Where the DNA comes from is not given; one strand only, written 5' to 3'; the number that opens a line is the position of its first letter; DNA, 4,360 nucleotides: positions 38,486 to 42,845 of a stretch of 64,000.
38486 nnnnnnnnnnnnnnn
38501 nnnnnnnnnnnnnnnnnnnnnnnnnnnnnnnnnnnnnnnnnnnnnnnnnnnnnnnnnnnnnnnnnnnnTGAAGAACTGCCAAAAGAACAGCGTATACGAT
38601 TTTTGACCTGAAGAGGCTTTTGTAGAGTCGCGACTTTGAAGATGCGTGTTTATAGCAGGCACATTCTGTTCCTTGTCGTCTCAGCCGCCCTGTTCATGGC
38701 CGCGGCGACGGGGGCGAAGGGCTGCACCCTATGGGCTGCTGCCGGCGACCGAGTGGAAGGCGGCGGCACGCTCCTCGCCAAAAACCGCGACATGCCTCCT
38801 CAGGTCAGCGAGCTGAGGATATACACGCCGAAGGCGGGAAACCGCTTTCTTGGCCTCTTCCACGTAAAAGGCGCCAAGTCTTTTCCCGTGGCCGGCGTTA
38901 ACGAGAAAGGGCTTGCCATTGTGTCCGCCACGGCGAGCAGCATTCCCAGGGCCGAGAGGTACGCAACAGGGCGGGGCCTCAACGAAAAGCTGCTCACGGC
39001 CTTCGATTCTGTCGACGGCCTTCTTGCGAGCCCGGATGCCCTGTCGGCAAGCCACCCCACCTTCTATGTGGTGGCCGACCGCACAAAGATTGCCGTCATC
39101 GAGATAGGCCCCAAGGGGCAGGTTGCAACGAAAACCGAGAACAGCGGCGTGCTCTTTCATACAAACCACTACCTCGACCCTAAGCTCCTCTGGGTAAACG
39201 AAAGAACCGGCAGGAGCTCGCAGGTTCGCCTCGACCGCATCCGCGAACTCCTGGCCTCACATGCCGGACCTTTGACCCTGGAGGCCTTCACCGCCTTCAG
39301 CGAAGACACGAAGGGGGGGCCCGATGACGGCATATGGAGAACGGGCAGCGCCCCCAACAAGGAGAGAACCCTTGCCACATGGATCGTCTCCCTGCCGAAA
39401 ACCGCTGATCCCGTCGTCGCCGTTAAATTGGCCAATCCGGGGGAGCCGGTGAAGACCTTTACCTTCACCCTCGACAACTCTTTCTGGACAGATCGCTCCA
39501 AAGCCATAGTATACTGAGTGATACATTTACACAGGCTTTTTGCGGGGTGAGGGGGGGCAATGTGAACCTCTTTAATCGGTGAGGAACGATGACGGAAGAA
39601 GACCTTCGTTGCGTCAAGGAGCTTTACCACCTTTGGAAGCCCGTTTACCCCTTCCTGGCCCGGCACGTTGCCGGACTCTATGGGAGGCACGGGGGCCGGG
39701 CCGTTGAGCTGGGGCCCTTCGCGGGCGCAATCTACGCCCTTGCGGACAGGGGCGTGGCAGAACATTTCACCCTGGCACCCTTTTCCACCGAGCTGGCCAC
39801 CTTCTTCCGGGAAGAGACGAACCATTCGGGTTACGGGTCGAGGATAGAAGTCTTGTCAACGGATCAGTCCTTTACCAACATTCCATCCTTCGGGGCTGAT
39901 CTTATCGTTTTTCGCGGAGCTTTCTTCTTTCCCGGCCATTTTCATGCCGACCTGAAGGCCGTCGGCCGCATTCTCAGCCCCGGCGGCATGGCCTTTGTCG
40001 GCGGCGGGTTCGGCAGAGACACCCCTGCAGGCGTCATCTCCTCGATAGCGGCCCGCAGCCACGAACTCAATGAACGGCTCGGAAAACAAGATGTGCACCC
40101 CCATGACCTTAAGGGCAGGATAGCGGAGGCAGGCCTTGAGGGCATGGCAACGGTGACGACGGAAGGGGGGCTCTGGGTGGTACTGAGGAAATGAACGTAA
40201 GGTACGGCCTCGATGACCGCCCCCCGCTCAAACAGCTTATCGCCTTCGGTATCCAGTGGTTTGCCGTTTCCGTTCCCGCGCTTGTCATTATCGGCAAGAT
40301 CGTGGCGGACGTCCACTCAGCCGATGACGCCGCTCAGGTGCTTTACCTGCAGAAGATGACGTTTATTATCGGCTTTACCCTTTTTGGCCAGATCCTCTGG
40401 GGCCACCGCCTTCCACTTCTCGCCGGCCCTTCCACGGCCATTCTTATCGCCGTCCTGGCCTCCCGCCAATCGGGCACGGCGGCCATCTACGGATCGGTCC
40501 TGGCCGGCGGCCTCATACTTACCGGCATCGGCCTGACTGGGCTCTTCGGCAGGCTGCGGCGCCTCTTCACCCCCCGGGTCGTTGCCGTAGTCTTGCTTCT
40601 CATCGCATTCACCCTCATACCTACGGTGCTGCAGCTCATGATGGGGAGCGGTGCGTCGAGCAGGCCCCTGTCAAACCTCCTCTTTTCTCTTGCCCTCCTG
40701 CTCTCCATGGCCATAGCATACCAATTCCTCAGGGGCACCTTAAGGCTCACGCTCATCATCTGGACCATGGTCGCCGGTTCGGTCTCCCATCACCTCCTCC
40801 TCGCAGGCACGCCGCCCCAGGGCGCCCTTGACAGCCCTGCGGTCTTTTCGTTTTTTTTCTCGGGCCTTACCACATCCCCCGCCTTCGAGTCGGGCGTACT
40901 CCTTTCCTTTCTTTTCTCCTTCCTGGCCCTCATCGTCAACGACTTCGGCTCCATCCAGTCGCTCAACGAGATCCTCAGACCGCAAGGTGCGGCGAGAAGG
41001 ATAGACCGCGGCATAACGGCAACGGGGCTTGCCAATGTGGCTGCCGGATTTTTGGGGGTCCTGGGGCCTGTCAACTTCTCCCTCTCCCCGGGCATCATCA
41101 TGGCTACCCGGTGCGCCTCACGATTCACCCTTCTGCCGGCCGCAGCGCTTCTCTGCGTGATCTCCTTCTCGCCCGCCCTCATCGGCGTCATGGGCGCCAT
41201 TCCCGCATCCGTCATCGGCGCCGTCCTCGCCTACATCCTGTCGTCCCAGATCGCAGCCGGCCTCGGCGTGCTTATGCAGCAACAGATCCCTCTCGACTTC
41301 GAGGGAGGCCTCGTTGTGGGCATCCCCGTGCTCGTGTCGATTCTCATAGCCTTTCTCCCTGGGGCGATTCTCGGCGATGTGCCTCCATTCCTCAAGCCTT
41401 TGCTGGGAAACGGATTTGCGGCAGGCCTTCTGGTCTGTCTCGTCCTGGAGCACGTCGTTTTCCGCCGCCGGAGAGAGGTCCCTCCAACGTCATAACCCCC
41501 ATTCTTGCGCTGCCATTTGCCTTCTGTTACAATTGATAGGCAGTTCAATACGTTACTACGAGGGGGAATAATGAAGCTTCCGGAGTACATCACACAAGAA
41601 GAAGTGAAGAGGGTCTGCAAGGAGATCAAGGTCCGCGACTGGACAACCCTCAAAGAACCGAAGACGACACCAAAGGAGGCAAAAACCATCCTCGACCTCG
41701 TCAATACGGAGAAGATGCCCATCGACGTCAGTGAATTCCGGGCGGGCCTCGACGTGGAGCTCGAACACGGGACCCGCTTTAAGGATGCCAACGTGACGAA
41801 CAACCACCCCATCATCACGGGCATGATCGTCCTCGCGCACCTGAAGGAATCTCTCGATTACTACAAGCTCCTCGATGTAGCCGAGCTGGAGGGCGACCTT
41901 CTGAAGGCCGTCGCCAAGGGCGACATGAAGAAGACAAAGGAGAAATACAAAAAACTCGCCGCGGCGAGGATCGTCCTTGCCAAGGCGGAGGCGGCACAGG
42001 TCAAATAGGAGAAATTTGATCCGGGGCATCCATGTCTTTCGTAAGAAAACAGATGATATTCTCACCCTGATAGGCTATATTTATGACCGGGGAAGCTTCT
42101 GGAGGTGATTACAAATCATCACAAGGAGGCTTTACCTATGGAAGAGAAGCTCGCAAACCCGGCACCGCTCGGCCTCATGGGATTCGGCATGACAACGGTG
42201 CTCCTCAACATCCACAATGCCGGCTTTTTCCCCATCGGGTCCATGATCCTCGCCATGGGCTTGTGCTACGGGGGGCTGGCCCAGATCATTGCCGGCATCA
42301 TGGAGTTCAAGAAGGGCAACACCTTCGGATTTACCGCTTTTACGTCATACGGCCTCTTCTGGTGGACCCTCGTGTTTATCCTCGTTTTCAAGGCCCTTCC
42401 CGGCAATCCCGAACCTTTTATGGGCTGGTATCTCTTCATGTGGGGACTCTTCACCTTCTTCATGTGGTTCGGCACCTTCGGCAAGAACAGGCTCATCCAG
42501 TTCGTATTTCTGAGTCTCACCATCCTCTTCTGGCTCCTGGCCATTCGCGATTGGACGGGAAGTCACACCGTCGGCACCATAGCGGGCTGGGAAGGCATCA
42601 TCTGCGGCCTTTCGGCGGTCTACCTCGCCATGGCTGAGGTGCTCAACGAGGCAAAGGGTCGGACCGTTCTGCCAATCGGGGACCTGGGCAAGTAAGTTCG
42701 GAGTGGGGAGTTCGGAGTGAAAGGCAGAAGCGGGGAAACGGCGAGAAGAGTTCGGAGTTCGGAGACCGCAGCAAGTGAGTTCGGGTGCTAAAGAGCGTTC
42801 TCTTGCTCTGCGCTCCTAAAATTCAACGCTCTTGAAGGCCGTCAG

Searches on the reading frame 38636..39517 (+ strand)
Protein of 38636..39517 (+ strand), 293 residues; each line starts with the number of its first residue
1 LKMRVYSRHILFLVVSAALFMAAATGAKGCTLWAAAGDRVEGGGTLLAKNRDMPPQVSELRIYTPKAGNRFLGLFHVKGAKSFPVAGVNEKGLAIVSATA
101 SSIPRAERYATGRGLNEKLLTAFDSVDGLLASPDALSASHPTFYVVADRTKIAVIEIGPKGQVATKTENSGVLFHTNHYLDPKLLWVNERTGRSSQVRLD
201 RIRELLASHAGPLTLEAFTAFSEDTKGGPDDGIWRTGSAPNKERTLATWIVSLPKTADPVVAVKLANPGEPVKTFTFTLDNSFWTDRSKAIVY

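Call 9: search_protein_families(library=pfam, proteins=[window:38636-39517:+], max_evalue=0.001)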
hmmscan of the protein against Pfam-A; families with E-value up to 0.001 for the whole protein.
window:38636-39517:+ (293 aa): 1 family
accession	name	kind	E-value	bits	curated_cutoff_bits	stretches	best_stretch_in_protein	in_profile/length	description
PF03417.21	AAT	-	2.3e-21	76.9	23.2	1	41-268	3-223/225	Acyl-coenzyme A:6-aminopenicillanic acid acyl-transferase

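Call 21: find_encoding_contigs(protein=window:38636-39514:+, flank=10000, max_places=6)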
Protein window:38636-39514:+ (293 aa): no gene with exactly this product is on record in the collection.

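Call 23: find_encoding_contigs(protein=window:38642-39514:+, flank=10000, max_places=6)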
Protein window:38642-39514:+ (291 aa): 7 contigs read that carry it; 6 places shown.
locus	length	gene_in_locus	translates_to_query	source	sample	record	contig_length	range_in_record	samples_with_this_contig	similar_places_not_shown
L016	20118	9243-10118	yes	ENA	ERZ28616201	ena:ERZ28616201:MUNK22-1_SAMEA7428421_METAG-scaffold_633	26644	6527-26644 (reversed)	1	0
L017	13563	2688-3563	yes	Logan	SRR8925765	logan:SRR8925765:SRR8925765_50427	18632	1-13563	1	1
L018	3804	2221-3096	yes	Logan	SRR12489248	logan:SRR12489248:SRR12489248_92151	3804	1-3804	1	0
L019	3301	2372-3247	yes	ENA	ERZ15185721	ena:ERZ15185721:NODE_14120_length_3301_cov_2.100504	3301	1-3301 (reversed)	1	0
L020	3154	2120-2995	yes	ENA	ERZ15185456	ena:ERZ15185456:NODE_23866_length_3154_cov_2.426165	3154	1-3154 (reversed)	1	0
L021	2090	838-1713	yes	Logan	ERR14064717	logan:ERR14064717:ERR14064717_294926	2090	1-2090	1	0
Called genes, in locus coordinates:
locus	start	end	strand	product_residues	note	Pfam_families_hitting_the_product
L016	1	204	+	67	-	?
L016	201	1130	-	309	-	-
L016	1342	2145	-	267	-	-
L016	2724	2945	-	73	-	-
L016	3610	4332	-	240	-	-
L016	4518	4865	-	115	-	-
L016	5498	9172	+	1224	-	PF13540:RCC1_2, PF25390:WD40_RLD, PF00415:RCC1, PF13540:RCC1_2, PF00415:RCC1, PF00415:RCC1, PF13540:RCC1_2, PF25390:WD40_RLD, +11 more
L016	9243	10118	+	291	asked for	PF03417:AAT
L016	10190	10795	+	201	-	-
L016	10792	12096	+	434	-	PF00860:Xan_ur_permease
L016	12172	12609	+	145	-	PF18905:DUF5661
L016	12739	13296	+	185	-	PF01184:Gpr1_Fun34_YaaH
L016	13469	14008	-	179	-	PF01625:PMSR, PF20939:MsrA_helical (faint)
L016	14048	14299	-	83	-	-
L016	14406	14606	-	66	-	PF00313:CSD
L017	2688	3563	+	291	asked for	PF03417:AAT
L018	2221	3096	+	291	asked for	PF03417:AAT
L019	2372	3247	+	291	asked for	PF03417:AAT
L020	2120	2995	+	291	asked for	PF03417:AAT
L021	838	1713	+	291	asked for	PF03417:AAT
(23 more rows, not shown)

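Call 60: search_protein_families(library=ncbifam, proteins=[window:38642-39514:+], max_evalue=0.01)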
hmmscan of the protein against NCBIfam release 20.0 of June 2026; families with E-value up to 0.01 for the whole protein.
window:38642-39514:+ (291 aa): 1 family
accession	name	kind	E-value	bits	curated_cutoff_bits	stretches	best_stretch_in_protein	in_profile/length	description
NF040521.1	C45_proenzyme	subfamily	2.1e-23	83.1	85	1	18-251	84-308/313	C45 family autoproteolytic acyltransferase/hydrolase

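Call 61: search_protein_families(library=padloc, proteins=[window:38642-39514:+], max_evalue=0.001)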
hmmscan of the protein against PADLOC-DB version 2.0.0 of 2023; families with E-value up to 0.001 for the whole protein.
window:38642-39514:+ (291 aa): 0 families

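Call 80: find_related_loci(query=window:38642-39514:+, collection=metagenome_contigs, flank=10000)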
Query window:38642-39514:+ (291 aa) in metagenome_contigs; peptide patterns used: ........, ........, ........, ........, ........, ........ (x = any residue, [..] = any of these).
260 stretches matched a pattern; 5 encode a relative of the query (tblastn E <= 1e-3); 5 distinct loci.
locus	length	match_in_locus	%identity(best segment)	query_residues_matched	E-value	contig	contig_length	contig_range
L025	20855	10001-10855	54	1-284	6e-99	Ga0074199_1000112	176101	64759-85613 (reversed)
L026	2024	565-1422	52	1-284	1e-98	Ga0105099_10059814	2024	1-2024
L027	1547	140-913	43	17-273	4e-66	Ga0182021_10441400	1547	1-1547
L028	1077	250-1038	46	21-281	9e-67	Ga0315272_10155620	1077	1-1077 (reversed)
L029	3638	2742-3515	44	17-273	3e-62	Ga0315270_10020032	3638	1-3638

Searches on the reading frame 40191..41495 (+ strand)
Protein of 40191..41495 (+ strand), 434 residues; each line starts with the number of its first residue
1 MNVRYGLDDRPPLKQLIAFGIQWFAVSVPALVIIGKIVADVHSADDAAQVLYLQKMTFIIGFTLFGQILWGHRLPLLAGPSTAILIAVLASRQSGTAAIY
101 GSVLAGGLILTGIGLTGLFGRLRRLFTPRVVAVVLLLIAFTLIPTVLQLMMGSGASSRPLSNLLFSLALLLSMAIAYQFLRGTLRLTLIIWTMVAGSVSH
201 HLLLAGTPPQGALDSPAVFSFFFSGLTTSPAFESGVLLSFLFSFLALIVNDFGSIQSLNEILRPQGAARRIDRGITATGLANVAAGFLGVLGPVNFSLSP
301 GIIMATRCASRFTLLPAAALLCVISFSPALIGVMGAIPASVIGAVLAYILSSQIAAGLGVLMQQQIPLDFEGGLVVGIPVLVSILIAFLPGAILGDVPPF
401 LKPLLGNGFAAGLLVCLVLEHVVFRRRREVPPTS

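Call 9: search_protein_families(library=pfam, proteins=[window:40191-41495:+], max_evalue=0.001)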
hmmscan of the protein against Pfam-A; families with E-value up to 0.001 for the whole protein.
window:40191-41495:+ (434 aa): 1 family
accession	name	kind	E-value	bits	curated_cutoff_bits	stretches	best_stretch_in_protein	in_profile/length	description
PF00860.26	Xan_ur_permease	-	7.3e-42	143.9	27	1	15-390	2-387/389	Permease family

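Call 59: find_homologous_proteins(query=window:40191-41492:+, max_evalue=1e-30)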
Query window:40191-41492:+ (434 aa): 823 proteins with E <= 1e-30 among 8000 candidates; the best 120 are listed.
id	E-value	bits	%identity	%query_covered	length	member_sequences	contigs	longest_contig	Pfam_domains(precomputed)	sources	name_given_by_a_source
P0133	2.4e-265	898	100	100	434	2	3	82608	PF00860.27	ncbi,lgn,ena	-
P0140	6.3e-181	620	70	100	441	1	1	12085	PF00860.27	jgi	jgi:xanthine/uracil permease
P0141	3.2e-133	463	52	98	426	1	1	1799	PF00860.27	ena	-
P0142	4.0e-133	463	53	99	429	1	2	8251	PF00860.27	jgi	jgi:xanthine/uracil permease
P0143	6.5e-133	462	54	99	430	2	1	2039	PF00860.27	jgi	jgi:xanthine/uracil permease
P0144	3.9e-132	459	52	98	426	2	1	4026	PF00860.27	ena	-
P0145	6.3e-132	459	54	98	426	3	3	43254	PF00860.27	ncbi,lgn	-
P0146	7.6e-132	458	54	98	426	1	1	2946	PF00860.27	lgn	-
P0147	9.2e-132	458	54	98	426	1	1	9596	PF00860.27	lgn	-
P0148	1.1e-131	458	51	98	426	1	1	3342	PF00860.27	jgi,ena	-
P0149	3.8e-131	456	55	98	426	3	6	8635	PF00860.27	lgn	-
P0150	1.2e-130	454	50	98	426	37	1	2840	PF00860.27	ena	-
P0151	4.8e-130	452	52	98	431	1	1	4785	PF00860.27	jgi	jgi:xanthine/uracil permease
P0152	5.1e-130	452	53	99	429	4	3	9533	PF00860.27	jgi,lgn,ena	-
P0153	5.8e-130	452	51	98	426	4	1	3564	PF00860.27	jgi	jgi:xanthine/uracil permease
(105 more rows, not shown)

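Call 60: search_protein_families(library=ncbifam, proteins=[window:40191-41492:+], max_evalue=0.01)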
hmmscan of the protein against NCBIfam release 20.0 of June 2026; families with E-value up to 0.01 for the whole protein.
window:40191-41492:+ (434 aa): 6 families
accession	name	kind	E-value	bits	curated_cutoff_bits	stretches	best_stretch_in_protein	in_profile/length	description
TIGR03173.1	pbuX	subfamily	2e-35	122.3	414.15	1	20-422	2-405/407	xanthine permease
NF037981.1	NCS2_1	subfamily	1.5e-34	119.5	40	1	17-420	4-418/419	purine/pyrimidine permease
NF008502.0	PRK11412.1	equivalog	5.5e-31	108.1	370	1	18-423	12-427/433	uracil/xanthine transporter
TIGR00801.1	ncs2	superfamily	6.4e-27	94.5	291.8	1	10-417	1-410/415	NCS2 family nucleobase:cation symporter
TIGR03616.1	RutG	equivalog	1.3e-07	30.7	758.65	1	8-378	24-389/429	pyrimidine utilization transport protein G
NF007995.0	PRK10720.1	equivalog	3.7e-06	26.1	477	1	5-380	6-372/429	uracil permease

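Call 79: find_encoding_contigs(protein=P0140, flank=10000, max_places=3)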
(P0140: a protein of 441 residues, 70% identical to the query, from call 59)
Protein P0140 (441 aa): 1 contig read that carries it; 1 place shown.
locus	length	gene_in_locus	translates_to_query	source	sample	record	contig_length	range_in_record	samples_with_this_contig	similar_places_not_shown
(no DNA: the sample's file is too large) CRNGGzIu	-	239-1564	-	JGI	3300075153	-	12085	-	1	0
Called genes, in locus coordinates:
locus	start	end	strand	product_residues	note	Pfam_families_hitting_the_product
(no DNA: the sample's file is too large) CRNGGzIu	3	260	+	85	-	?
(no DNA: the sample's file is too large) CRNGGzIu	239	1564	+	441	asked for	PF00860:Xan_ur_permease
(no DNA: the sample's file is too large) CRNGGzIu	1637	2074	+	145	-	PF18905:DUF5661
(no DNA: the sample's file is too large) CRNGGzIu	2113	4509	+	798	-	PF10282:Lactonase (faint), PF21783:YNCE (weak), PF22494:choice_anch_I (faint), PF25174:Beta-prop_THOC3 (weak), PF18998:Flg_new_2 (weak)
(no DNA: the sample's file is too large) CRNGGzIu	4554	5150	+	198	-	PF03358:FMN_red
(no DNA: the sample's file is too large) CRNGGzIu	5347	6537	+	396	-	PF07690:MFS_1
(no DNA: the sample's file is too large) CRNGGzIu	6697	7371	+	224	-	PF00392:GntR, PF07729:FCD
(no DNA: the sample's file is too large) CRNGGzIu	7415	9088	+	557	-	PF01642:MM_CoA_mutase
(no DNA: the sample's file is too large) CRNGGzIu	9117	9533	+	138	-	PF02310:B12-binding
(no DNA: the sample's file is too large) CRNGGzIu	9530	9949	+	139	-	PF00903:Glyoxalase, PF13468:Glyoxalase_3 (weak), PF13669:Glyoxalase_4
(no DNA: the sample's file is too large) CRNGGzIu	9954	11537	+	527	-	PF00501:AMP-binding, PF13193:AMP-binding_C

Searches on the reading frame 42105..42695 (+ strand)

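Call 9: search_protein_families(library=pfam, proteins=[window:42105-42695:+], max_evalue=0.001)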
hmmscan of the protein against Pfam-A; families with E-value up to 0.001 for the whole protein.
window:42105-42695:+ (196 aa): 1 family
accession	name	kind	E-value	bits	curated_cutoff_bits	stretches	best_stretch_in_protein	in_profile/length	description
PF01184.24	Gpr1_Fun34_YaaH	-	6.5e-39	134.1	25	1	11-190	12-201/207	GPR1/FUN34/yaaH family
